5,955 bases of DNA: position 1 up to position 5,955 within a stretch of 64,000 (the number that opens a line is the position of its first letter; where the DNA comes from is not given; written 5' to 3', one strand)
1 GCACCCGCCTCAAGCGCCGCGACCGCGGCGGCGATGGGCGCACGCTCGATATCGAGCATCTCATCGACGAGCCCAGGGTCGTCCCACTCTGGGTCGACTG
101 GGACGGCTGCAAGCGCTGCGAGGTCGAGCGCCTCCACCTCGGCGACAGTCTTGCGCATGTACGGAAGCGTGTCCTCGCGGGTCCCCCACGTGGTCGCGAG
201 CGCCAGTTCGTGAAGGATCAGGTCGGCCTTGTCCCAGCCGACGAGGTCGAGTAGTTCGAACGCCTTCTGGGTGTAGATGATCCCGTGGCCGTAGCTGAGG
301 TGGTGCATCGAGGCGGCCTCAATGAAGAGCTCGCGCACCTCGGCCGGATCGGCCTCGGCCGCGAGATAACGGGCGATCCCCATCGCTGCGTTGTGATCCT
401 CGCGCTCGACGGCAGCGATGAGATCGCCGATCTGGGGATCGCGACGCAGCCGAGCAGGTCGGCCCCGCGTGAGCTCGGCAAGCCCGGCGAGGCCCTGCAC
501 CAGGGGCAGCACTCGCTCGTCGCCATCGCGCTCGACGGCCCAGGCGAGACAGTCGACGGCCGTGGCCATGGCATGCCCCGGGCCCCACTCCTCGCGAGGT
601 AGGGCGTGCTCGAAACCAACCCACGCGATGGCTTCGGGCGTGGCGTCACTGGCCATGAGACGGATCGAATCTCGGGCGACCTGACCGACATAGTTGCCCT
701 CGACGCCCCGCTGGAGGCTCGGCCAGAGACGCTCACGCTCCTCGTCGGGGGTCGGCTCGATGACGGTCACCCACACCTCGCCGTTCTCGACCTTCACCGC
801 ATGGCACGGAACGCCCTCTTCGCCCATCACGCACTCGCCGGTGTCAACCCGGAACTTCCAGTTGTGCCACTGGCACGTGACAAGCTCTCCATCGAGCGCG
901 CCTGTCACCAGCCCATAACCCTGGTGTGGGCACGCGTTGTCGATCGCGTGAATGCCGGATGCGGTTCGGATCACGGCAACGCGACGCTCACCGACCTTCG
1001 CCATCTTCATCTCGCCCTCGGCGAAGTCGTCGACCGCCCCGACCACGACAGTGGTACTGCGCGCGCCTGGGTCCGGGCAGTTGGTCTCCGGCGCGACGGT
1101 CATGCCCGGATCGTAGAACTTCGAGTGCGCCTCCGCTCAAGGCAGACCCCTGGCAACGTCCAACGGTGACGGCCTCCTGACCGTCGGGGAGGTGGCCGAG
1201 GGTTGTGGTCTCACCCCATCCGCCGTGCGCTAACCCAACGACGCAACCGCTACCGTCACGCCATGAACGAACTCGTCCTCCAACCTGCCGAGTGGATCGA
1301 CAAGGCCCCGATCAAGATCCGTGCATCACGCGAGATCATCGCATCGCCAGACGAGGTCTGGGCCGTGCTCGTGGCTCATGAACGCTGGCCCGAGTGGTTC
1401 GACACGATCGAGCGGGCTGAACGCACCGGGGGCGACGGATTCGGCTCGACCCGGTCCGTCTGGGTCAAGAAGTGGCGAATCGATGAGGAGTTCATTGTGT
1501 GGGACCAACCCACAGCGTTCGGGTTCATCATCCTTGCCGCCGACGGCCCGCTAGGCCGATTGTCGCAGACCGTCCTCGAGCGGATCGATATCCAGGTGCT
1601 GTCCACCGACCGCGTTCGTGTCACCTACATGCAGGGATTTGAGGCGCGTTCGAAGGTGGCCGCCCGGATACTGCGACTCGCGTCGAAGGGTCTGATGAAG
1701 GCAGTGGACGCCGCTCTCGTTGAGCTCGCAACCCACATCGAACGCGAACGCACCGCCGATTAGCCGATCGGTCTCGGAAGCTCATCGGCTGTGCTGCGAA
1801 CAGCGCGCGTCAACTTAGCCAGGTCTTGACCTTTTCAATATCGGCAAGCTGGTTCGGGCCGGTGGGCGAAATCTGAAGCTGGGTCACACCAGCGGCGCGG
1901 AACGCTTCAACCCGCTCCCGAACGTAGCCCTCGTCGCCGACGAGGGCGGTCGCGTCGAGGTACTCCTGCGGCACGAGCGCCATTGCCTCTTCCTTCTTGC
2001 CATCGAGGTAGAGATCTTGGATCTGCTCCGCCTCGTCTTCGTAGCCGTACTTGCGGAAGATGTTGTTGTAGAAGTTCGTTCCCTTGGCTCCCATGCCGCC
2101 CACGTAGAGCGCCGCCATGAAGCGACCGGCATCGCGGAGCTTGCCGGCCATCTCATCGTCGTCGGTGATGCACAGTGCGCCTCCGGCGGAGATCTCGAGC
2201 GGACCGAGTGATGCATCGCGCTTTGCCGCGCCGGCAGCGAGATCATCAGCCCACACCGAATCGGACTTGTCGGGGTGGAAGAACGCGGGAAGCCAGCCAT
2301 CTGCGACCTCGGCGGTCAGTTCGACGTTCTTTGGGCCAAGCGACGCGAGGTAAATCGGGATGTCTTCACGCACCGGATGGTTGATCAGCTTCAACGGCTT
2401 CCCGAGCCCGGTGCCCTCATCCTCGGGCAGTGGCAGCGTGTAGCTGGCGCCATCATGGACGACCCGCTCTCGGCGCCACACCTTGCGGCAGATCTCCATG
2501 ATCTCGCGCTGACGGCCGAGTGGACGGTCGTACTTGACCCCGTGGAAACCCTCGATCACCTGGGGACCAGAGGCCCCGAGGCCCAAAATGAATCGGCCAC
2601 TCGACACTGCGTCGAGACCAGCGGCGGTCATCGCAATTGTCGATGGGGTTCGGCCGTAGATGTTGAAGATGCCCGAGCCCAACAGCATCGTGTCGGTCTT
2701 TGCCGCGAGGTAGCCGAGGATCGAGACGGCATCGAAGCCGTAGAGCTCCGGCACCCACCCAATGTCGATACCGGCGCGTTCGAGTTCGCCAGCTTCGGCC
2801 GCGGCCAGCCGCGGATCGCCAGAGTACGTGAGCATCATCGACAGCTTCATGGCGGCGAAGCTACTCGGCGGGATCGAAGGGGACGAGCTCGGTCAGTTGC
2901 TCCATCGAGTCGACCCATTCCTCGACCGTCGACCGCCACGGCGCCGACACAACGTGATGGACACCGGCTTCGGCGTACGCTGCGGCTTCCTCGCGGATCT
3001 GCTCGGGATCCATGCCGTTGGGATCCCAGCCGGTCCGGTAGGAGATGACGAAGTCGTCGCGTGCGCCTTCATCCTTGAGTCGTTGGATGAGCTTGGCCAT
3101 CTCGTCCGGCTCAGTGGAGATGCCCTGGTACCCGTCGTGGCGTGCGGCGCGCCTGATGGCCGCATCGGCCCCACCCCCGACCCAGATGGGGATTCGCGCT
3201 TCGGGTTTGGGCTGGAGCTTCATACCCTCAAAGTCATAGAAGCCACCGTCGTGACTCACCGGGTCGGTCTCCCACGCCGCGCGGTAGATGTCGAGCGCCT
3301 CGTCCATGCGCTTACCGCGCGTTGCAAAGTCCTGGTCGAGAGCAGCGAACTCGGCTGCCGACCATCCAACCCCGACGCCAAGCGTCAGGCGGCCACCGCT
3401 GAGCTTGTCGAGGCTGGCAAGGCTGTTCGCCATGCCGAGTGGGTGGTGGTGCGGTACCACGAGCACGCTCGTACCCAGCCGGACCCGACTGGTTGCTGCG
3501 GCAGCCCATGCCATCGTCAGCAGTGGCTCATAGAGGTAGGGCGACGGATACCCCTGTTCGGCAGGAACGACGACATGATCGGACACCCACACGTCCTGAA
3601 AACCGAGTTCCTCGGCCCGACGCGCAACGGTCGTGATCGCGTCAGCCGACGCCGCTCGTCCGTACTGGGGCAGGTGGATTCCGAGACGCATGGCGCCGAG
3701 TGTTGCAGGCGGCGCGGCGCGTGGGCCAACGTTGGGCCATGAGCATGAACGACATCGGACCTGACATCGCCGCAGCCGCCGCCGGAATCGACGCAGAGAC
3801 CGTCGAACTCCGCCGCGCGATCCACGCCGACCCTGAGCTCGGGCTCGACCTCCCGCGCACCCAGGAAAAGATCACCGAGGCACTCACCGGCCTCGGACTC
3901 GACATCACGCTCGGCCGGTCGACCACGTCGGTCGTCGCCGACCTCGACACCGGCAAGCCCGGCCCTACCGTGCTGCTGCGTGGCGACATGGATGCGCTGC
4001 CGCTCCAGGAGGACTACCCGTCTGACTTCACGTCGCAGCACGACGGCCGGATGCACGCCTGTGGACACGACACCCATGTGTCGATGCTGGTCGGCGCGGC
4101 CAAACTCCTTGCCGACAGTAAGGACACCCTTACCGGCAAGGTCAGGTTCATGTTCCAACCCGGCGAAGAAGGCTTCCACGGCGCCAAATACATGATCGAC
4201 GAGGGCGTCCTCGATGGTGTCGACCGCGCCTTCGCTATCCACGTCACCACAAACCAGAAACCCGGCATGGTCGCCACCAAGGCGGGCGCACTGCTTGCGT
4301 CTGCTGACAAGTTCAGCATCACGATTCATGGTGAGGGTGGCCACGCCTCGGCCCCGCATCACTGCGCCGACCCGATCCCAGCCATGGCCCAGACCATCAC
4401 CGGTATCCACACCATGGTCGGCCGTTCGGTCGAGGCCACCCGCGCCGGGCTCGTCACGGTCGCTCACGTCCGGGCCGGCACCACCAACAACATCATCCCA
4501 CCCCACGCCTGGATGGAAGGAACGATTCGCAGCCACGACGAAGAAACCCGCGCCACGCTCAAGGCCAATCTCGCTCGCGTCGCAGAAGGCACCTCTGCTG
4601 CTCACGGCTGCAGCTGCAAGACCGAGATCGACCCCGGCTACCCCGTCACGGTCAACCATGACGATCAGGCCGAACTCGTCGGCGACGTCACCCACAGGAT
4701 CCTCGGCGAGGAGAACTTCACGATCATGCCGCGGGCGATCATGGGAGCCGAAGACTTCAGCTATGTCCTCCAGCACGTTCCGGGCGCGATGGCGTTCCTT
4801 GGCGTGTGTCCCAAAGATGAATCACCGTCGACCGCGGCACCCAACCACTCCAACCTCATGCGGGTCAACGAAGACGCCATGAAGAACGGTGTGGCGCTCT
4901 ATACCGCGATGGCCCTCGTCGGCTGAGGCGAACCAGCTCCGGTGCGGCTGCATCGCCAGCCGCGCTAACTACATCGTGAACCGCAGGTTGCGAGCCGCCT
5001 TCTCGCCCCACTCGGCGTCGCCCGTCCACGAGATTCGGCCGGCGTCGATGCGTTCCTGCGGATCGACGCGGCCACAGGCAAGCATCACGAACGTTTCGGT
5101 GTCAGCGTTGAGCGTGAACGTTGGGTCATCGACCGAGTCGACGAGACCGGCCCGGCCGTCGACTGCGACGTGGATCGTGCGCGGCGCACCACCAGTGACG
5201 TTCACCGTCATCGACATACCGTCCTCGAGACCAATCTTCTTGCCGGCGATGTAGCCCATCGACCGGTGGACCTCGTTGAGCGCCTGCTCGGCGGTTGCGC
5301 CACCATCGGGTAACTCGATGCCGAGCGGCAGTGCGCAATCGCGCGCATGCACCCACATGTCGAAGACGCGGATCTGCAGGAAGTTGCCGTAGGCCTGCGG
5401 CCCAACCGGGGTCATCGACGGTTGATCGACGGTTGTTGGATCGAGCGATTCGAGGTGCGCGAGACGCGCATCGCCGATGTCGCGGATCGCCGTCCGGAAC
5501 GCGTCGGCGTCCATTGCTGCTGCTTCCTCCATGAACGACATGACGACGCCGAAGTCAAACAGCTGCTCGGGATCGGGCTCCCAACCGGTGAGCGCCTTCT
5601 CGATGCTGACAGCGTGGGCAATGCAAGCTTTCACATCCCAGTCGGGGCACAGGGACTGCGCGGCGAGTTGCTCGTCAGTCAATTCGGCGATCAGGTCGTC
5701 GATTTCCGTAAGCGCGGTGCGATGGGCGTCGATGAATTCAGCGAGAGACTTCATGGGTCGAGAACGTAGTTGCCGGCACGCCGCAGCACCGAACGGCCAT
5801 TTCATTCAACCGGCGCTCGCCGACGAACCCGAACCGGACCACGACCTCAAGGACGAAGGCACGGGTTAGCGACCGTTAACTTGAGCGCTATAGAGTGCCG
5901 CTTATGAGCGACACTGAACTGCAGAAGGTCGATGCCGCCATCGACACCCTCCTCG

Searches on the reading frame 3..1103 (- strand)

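Call 33: search_protein_families(library=pfam, proteins=[window:3-1103:-], max_evalue=0.00001)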
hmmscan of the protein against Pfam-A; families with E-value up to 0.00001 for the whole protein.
window:3-1103:- (367 aa): 3 families
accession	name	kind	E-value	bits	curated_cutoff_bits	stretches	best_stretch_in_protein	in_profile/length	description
PF00355.32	Rieske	-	1.9e-16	60.2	20.3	1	19-94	3-78/88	Rieske [2Fe-2S] domain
PF13806.12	Rieske_2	-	4.1e-10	40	27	1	21-112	5-103/104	Rieske-like [2Fe-2S] domain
PF22543.2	Rieske_4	-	8.7e-06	26.5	28.4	0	19-93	1-79/119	Soluble Rieske-type ferredoxin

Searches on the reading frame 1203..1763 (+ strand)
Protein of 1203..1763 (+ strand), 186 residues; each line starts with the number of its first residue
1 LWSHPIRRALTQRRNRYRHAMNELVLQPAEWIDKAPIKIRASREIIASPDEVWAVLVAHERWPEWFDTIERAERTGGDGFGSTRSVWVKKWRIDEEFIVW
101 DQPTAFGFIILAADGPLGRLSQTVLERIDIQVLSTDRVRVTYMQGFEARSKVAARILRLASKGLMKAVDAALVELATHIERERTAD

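Call 33: search_protein_families(library=pfam, proteins=[window:1203-1763:+], max_evalue=0.00001)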
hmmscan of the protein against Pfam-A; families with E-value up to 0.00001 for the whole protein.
window:1203-1763:+ (186 aa): 1 family
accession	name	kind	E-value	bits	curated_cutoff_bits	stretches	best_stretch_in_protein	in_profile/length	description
PF10604.15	Polyketide_cyc2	-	4e-13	50.3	27.4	1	37-180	2-142/142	Polyketide cyclase / dehydrase and lipid transport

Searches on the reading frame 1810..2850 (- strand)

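Call 33: search_protein_families(library=pfam, proteins=[window:1810-2850:-], max_evalue=0.00001)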
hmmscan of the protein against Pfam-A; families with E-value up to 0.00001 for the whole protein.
window:1810-2850:- (346 aa): 1 family
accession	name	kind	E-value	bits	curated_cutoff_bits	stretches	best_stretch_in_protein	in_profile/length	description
PF00296.26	Bac_luciferase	-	3.2e-74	250.5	27.9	1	5-324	13-314/314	Luciferase-like monooxygenase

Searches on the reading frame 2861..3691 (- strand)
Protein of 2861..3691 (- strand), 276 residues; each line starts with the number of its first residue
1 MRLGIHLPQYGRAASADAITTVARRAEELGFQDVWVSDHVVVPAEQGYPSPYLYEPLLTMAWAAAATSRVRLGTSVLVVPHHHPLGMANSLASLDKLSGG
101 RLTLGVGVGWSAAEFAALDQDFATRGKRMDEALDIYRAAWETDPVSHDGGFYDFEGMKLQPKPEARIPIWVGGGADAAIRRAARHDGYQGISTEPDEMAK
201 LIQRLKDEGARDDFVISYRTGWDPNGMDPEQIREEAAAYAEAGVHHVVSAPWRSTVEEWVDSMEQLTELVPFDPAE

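Call 33: search_protein_families(library=pfam, proteins=[window:2861-3691:-], max_evalue=0.00001)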
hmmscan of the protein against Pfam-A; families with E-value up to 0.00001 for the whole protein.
window:2861-3691:- (276 aa): 1 family
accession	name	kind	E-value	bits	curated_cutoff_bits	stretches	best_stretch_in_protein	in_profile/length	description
PF00296.26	Bac_luciferase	-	2e-53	182.3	27.9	1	11-211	16-212/314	Luciferase-like monooxygenase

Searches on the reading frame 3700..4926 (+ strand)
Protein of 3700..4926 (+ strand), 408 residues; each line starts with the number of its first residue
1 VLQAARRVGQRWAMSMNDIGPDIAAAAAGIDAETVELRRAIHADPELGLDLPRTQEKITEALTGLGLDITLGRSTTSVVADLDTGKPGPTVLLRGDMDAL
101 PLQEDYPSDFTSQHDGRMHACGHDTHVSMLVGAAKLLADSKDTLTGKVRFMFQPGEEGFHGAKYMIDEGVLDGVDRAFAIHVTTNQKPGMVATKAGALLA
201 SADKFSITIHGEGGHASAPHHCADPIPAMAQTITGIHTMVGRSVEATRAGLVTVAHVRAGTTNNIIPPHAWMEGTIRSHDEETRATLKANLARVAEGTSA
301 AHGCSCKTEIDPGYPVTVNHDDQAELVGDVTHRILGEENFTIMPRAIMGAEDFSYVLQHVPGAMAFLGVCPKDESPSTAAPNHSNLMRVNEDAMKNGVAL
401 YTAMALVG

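Call 33: search_protein_families(library=pfam, proteins=[window:3700-4926:+], max_evalue=0.00001)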
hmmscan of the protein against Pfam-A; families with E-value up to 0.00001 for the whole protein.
window:3700-4926:+ (408 aa): 2 families
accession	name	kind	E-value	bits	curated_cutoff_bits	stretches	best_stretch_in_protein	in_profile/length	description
PF01546.33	Peptidase_M20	-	7.2e-39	134.3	24.6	1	92-405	1-204/206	Peptidase family M20/M25/M40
PF07687.19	M20_dimer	-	5e-11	43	21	1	204-296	8-100/107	Peptidase dimerisation domain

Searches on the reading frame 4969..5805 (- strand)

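Call 33: search_protein_families(library=pfam, proteins=[window:4969-5805:-], max_evalue=0.00001)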
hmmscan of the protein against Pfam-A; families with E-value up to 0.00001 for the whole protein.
window:4969-5805:- (278 aa): 2 families
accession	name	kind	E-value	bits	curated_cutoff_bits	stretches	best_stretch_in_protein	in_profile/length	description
PF11716.13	MDMPI_N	-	8.9e-19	69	24.2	1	29-156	2-138/140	Mycothiol maleylpyruvate isomerase N-terminal domain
PF07398.16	MDMPI_C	-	9.5e-08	33.1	29.5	1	174-266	2-87/90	MDMPI C-terminal domain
